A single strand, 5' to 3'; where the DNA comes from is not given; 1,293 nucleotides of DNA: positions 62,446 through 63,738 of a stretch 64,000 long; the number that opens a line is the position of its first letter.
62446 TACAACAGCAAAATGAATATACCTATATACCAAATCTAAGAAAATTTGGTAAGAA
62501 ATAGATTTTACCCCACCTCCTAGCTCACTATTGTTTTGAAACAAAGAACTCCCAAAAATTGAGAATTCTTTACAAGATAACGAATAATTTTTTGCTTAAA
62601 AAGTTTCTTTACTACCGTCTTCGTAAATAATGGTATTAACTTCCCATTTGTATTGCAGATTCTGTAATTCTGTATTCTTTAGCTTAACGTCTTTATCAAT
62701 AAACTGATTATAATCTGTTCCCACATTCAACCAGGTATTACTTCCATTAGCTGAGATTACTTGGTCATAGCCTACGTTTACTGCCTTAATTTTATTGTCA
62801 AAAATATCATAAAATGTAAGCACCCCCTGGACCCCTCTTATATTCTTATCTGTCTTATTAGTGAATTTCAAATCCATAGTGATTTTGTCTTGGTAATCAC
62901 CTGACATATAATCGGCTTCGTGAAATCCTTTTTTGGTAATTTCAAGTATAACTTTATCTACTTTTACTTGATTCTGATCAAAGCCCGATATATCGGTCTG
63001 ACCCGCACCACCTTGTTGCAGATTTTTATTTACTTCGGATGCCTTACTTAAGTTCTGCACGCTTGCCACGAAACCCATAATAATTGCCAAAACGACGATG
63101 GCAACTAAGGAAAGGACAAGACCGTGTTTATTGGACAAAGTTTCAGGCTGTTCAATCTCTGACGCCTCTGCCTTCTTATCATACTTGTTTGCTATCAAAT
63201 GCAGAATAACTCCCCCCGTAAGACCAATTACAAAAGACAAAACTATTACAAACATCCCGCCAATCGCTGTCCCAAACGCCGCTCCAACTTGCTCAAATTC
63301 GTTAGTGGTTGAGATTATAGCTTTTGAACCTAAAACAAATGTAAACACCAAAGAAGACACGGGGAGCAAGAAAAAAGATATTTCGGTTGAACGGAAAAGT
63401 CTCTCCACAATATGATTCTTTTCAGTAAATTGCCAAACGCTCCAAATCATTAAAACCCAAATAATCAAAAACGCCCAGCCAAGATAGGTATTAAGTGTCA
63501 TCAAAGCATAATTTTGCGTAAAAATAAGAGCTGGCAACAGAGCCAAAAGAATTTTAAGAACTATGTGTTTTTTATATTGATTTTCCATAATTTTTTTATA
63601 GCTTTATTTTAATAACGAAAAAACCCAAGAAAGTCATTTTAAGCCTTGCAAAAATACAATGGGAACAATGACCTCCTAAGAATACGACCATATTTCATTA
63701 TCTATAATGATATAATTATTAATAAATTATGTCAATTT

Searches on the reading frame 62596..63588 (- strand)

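Call 3: search_protein_families(library=pfam, proteins=[window:62596-63588:-], max_evalue=0.01)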
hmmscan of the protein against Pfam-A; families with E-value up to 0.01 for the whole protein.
window:62596-63588:- (330 aa): 0 families

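Call 4: search_protein_families(library=ncbifam, proteins=[window:62596-63588:-], max_evalue=0.01)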
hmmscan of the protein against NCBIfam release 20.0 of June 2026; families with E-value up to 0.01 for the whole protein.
window:62596-63588:- (330 aa): 2 families
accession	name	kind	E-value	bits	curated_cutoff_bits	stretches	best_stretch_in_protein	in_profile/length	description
TIGR03943.1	TIGR03943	equivalog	0.00088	18.7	88.8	0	113-207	16-104/221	TIGR03943 family putative permease subunit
NF038303.1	EPS_HpsB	equivalog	0.0063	16.5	150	1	158-241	8-93/211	hormogonium polysaccharide secretion pseudopilin HpsB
